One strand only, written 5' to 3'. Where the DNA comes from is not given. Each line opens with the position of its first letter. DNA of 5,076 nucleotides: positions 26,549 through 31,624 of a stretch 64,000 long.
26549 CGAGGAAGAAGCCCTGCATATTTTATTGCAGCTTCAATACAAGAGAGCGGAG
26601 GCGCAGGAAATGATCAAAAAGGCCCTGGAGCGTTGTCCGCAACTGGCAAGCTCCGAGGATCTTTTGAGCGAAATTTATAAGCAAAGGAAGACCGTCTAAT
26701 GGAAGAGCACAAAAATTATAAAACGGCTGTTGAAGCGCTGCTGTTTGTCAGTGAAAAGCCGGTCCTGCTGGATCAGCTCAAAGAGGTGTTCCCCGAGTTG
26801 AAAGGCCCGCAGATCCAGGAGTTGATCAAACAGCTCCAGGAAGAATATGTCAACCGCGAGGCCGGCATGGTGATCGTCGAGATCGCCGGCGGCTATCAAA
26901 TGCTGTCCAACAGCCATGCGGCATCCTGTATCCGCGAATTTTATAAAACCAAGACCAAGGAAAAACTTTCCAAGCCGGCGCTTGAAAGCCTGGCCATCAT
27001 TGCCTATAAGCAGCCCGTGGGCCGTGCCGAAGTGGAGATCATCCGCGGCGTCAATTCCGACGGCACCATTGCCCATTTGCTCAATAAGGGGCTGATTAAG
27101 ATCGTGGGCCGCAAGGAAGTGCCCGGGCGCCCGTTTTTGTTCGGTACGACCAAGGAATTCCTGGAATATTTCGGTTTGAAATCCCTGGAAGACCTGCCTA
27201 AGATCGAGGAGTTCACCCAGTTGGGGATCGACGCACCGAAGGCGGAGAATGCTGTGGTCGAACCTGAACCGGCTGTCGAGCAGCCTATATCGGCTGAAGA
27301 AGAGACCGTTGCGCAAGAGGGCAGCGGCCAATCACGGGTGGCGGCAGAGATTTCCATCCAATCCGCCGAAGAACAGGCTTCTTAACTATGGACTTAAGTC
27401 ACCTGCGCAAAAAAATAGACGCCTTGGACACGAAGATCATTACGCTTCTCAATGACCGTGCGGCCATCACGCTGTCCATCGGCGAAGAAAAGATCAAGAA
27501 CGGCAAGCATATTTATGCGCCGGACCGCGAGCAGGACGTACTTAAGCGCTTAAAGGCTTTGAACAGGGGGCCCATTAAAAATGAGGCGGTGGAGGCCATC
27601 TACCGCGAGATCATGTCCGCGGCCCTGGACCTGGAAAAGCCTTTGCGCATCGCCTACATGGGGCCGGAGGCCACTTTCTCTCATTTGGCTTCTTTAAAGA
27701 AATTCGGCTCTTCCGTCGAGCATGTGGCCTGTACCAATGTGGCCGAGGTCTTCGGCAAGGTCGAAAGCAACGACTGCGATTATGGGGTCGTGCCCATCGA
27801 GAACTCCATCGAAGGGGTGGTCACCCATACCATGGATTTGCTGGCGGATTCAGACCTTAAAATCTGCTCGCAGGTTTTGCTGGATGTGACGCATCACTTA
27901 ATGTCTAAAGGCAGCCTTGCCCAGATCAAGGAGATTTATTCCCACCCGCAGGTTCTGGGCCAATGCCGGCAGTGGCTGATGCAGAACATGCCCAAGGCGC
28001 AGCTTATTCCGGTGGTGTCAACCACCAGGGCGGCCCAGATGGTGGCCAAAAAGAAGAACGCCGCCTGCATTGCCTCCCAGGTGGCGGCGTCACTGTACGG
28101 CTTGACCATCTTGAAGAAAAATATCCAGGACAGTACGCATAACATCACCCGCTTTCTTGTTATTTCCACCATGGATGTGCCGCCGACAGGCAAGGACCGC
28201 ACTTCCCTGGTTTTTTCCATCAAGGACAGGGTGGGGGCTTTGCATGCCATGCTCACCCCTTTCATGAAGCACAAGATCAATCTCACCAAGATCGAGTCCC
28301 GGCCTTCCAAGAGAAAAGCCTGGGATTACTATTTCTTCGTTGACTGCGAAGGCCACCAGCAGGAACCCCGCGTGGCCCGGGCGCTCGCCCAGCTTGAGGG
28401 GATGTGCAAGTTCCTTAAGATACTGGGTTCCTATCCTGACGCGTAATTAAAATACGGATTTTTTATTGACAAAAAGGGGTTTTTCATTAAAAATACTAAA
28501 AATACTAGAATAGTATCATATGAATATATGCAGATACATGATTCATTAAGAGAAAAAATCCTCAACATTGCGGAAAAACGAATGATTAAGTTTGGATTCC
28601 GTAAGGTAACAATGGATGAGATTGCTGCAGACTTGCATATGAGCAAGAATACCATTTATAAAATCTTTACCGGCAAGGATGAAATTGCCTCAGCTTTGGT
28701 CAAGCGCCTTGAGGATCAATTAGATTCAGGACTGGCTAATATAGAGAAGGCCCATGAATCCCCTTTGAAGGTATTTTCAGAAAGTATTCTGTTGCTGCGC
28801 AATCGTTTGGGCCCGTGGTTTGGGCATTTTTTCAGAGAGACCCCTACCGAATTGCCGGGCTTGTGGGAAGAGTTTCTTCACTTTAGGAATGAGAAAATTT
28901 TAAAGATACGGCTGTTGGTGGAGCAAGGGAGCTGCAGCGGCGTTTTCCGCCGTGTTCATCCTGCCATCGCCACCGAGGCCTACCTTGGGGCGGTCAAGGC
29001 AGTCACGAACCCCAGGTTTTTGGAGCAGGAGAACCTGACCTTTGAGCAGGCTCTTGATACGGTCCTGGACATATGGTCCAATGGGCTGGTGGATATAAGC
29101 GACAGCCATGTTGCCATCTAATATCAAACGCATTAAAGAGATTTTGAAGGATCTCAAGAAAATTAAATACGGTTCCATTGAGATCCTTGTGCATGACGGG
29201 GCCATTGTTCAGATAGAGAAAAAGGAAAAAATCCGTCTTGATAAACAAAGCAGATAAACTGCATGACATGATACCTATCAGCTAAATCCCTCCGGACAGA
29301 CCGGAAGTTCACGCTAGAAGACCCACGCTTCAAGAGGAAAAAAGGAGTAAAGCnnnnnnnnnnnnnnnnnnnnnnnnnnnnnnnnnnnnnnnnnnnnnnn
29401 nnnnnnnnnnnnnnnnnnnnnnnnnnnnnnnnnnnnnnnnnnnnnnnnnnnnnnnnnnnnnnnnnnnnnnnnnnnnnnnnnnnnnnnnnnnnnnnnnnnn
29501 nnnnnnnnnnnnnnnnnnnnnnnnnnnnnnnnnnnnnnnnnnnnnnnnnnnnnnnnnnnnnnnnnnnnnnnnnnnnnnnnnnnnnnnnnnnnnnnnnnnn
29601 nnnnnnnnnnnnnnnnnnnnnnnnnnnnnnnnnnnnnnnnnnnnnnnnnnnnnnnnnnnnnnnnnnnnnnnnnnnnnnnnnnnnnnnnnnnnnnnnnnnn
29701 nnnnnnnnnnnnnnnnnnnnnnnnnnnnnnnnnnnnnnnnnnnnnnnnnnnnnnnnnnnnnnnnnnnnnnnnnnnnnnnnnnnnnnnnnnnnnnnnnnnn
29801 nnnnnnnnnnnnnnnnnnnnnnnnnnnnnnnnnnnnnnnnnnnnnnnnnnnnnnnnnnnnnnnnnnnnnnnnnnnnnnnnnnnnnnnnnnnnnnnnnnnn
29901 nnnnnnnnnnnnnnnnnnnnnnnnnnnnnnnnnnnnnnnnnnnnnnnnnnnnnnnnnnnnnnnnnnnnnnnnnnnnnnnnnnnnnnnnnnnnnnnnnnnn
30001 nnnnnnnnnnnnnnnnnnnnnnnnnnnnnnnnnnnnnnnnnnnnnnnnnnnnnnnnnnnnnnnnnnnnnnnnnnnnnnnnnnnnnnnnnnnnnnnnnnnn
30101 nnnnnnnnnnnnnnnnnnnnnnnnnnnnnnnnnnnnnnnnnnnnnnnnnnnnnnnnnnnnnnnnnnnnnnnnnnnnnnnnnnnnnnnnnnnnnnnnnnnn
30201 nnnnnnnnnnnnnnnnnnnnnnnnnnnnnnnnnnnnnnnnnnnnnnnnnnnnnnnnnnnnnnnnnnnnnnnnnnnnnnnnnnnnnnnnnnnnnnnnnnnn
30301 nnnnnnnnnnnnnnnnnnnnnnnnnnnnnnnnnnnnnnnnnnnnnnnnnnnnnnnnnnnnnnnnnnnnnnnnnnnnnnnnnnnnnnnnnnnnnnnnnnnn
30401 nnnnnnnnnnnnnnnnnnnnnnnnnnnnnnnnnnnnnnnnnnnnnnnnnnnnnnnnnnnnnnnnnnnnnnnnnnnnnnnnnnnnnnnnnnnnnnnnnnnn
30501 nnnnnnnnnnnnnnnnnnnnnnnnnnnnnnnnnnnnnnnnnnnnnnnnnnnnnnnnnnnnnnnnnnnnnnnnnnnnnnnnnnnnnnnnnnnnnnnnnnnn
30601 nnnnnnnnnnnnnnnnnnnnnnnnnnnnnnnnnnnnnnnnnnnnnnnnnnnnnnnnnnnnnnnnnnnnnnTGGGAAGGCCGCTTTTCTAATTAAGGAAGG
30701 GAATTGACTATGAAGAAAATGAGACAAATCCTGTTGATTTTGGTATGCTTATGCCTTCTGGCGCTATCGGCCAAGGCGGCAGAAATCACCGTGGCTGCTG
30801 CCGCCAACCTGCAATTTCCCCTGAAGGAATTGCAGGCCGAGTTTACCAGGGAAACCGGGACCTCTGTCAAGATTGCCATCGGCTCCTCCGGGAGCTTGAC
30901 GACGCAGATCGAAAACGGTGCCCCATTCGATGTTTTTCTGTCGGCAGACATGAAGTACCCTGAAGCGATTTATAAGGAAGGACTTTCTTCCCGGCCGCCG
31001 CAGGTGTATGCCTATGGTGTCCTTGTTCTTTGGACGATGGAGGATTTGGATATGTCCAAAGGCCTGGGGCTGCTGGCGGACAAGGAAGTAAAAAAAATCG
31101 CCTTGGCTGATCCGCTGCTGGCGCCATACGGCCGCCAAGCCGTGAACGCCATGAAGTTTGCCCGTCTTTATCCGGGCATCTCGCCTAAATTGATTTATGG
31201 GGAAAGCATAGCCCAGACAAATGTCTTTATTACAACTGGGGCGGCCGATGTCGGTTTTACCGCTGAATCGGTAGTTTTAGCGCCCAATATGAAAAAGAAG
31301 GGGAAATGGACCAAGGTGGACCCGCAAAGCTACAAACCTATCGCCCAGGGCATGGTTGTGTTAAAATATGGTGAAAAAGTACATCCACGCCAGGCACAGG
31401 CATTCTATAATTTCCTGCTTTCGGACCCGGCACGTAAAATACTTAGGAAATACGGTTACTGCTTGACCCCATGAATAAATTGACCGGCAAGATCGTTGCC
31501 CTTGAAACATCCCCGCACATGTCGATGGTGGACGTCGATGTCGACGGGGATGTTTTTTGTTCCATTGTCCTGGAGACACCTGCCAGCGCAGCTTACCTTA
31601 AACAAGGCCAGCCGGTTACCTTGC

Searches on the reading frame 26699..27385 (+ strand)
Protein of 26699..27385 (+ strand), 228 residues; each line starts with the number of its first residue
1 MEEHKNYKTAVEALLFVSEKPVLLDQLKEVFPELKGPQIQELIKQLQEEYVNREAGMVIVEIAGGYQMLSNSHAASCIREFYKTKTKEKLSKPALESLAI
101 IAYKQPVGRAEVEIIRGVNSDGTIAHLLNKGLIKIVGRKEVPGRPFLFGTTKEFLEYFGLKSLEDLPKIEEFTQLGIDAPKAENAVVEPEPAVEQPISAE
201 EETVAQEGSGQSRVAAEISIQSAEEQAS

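Call 61: search_protein_families(library=pfam, proteins=[window:26699-27385:+], max_evalue=0.00001)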
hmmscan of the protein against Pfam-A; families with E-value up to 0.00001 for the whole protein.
window:26699-27385:+ (228 aa): 1 family
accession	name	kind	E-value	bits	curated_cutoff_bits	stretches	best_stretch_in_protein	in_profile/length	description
PF04079.22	SMC_ScpB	-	1.2e-55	187.9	27.4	1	10-169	2-160/160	Segregation and condensation complex subunit ScpB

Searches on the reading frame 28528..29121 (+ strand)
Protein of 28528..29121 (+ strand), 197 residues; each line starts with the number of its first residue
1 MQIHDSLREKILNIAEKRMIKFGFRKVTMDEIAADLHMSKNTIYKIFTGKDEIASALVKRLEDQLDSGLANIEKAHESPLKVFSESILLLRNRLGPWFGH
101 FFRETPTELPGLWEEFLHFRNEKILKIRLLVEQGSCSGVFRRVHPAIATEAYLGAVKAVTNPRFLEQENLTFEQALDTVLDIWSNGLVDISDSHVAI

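Call 61: search_protein_families(library=pfam, proteins=[window:28528-29121:+], max_evalue=0.00001)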
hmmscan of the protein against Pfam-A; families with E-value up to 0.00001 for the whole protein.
window:28528-29121:+ (197 aa): 1 family
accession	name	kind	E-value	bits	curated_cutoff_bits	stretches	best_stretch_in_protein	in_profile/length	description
PF00440.29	TetR_N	-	2.5e-09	37.2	24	1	11-57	1-47/47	Bacterial regulatory proteins, tetR family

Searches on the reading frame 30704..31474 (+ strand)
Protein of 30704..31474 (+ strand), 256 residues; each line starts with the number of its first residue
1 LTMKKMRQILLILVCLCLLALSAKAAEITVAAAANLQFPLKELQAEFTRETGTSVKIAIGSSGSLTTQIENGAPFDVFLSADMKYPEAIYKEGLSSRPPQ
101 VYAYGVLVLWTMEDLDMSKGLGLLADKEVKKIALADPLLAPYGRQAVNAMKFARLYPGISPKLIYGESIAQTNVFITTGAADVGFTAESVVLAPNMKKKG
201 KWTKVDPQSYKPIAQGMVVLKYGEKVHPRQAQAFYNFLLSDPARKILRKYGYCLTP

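Call 61: search_protein_families(library=pfam, proteins=[window:30704-31474:+], max_evalue=0.00001)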
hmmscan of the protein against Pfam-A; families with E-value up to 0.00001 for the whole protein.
window:30704-31474:+ (256 aa): 2 families
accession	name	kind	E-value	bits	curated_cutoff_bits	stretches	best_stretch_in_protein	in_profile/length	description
PF13531.11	SBP_bac_11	-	2.6e-54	184.9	25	1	28-252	1-226/227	Bacterial extracellular solute-binding protein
PF01547.30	SBP_bac_1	-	4.9e-14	53.5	26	1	39-244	9-306/307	Bacterial extracellular solute-binding protein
